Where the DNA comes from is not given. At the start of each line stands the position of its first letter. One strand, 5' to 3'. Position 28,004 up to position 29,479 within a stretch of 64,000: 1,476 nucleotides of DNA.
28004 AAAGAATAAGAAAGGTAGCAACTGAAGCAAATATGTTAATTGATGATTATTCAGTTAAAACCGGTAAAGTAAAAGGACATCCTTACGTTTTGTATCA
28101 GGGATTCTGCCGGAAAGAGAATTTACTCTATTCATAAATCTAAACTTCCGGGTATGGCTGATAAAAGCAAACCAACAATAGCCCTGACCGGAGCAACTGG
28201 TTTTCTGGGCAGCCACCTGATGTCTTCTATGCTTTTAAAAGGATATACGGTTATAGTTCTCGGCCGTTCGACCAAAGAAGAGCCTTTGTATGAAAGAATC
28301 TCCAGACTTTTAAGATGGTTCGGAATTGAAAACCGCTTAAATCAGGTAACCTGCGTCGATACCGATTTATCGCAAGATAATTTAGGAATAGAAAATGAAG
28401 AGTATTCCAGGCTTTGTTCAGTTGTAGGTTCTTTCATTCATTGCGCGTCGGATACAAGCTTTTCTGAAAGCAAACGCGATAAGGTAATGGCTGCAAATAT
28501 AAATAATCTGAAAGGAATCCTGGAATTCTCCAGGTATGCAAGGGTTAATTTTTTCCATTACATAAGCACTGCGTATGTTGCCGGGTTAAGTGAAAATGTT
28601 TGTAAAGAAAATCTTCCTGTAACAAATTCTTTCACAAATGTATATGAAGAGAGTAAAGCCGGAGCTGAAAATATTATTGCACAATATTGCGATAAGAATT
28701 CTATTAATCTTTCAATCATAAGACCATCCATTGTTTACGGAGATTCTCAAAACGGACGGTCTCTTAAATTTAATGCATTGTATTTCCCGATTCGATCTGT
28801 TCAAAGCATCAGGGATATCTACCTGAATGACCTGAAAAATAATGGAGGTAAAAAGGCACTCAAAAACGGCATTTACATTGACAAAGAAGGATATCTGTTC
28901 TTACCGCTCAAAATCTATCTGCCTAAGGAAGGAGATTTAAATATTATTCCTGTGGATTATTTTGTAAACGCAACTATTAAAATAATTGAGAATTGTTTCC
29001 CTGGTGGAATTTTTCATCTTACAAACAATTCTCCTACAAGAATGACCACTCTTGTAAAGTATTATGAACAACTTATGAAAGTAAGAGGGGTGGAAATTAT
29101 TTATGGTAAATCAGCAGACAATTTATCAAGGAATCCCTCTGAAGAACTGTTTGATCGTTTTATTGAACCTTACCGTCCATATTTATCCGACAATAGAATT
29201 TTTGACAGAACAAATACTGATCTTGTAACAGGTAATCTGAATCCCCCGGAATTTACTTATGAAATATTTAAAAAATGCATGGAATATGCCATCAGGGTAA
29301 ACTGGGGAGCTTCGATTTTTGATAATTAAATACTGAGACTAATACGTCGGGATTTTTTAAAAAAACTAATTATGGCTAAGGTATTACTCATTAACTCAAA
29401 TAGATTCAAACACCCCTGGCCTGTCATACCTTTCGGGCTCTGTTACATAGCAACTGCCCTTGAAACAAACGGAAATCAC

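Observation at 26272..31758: Tight four-gene operon (Fe-S/FAD oxidoreductase, thioester reductase, B12-radical SAM, UbiG-like methyltransferase) with no pathway I can name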

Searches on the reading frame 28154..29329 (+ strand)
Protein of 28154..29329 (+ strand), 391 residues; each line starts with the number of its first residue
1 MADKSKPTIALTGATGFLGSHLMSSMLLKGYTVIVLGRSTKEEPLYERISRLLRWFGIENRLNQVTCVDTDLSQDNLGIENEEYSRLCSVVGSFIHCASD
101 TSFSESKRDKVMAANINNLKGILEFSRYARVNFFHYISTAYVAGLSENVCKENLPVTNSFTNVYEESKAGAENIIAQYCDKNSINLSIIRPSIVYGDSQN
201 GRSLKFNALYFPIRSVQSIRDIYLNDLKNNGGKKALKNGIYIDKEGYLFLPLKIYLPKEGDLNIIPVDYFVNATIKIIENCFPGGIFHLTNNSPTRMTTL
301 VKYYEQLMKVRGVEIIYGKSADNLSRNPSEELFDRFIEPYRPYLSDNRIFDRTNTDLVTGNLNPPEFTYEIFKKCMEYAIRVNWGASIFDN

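Call 3: search_protein_families(library=pfam, proteins=[window:28154-29329:+], max_evalue=0.01)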
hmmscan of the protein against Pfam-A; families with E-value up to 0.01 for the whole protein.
window:28154-29329:+ (391 aa): 7 families
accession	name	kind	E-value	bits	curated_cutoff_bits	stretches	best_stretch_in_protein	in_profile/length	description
PF07993.18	NAD_binding_4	-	5e-42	144.3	20.1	1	11-273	1-257/258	Male sterility protein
PF01370.27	Epimerase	-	2.5e-18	66.8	20.9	1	9-201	1-180/240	NAD dependent epimerase/dehydratase family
PF01073.25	3Beta_HSD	-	2.7e-15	56.6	22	1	11-200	2-187/280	3-beta hydroxysteroid dehydrogenase/isomerase family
PF16363.11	GDP_Man_Dehyd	-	1.9e-09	37.9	27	1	12-199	3-188/332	GDP-mannose 4,6 dehydratase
PF04321.23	RmlD_sub_bind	-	2.7e-06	27.1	27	1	9-201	3-158/287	RmlD substrate binding domain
PF08659.16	KR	-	0.0003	21.2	22.6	1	9-163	3-158/180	KR domain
PF05368.20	NmrA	-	0.0042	17.2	27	1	6-47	2-43/298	NmrA-like family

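Call 4: search_protein_families(library=ncbifam, proteins=[window:28154-29329:+], max_evalue=0.01)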
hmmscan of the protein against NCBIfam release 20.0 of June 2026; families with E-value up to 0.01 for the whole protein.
window:28154-29329:+ (391 aa): 21 families
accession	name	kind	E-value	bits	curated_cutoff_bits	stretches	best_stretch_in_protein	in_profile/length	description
NF005539.0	PRK07201.1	equivalog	1.1e-29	103.6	549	2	11-219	5-202/657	SDR family oxidoreductase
TIGR01746.1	Thioester-redct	subfamily_domain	2.1e-29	102.9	213.35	1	9-207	2-208/371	thioester reductase domain-containing protein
NF038078.1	NRPS_MxcG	equivalog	7.4e-18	63.2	2300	1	7-196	1083-1276/1442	myxochelin non-ribosomal peptide synthetase MxcG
TIGR03443.1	alpha_am_amid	equivalog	1.5e-13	49.1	1030.1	1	4-203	970-1189/1390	L-aminoadipate-semialdehyde dehydrogenase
TIGR03466.1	HpnA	hypoth_equivalog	1.9e-12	46.7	367.65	1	11-197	5-173/327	hopanoid-associated sugar epimerase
NF042423.1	oxyalk_red_Shew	equivalog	5.9e-12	45.3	580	1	9-198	11-178/331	2-alkyl-3-oxoalkanoate reductase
TIGR01179.1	galE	equivalog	3e-10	39.4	262.3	1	9-196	2-178/332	UDP-glucose 4-epimerase GalE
TIGR04180.1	EDH_00030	hypoth_equivalog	1.6e-08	34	475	1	10-203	2-184/297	NAD-dependent 4,6-dehydratase LegB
TIGR02197.1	heptose_epim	equivalog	2.3e-07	30.3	274.6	1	9-197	1-173/316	ADP-glyceromanno-heptose 6-epimerase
TIGR01214.1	rmlD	equivalog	8.4e-07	28.4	224.05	1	8-199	1-155/285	dTDP-4-dehydrorhamnose reductase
NF041592.1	carboxyl_red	equivalog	2.2e-06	25.6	1300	1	4-199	762-977/1160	carboxylic acid reductase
NF042422.1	oxyalk_red_OleD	equivalog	3.7e-06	26.5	580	1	9-199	3-173/329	2-alkyl-3-oxoalkanoate reductase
NF050030.1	thlkprotThyD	equivalog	2.1e-05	23.9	400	1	9-42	3-36/305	thylakoid membrane protein ThyD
TIGR01181.1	dTDP_gluc_dehyt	equivalog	5e-05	22.5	365.1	1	10-199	3-186/321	dTDP-glucose 4,6-dehydratase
NF047350.1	aureusi_NRPS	equivalog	0.00011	19.2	2500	1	7-148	2028-2164/2373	aureusimine non-ribosomal peptide synthetase AusA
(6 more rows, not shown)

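Call 46: search_solved_structures(query=window:28154-29329:+, max_evalue=0.001)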
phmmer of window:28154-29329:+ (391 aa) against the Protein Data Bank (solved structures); distinct sequences matched with E-value up to 0.001: 9.
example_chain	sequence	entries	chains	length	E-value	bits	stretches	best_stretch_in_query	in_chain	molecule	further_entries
4u7w_A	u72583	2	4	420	2.2e-15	59.8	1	8-201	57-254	MxaA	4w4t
8v1x_A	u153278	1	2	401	7.5e-12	48.2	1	8-214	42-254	Type I polyketide synthase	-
6nki_A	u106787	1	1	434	4.2e-07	32.6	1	8-201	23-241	NRPS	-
7xpm_A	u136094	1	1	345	6.7e-05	25.3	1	9-181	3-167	A64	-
3enk_A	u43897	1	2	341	0.00031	23.1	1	5-176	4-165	UDP-glucose 4-epimerase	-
2c29_D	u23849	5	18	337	0.00055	22.3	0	6-196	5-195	DIHYDROFLAVONOL 4-REDUCTASE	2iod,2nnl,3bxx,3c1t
2p4h_X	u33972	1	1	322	0.00068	22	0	8-185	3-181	Vestitone reductase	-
7eoz_A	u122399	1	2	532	0.00074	21.9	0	65-152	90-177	Fatty acyl-CoA reductase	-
6vlo_A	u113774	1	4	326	0.00086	21.7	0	86-201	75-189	Putative dTDP-D-glucose 4,6-dehydratase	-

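Call 77: predict_structure(protein=window:28154-29329:+)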
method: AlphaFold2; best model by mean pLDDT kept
length: 391 residues; sequences in the alignment: 1
mean_pLDDT: 37.9   pTM: 0.27
mean pLDDT of the five models: 37.9, 36.5, 35.1, 34.7, 34.2
residues with pLDDT >= 90: 0; 70-90: 22; 50-70: 35; < 50: 334
segments of 3 or more residues with pLDDT < 50: 1-10, 71-391
pLDDT, mean of each block of 10 residues (from residue 1): 45 52 58 61 77 79 67 38 33 28 36 38 31 27 27 28 33 34 29 26 29 34 40 34 35 27 28 38 32 32 36 32 32 40 35 31 35 34 26 25
secondary structure, 60 per line:
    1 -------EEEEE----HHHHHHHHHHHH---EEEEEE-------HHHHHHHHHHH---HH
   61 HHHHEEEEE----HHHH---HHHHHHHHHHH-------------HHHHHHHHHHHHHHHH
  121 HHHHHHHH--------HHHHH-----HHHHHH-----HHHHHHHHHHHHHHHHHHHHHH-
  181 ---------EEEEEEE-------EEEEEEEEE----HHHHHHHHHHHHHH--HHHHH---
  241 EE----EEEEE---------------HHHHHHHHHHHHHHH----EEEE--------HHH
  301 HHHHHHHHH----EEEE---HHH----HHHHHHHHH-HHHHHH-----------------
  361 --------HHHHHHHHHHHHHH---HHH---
elements in order: E8-12 H17-28 E32-37 H45-55 H59-64 E65-69 H74-77 H81-91 H105-128 H137-141 H147-152 H158-179 E190-196 E204-212 H217-230 H233-237 E247-251 H267-281 E286-289 H298-309 E314-317 H328-336 H338-343 H369-382
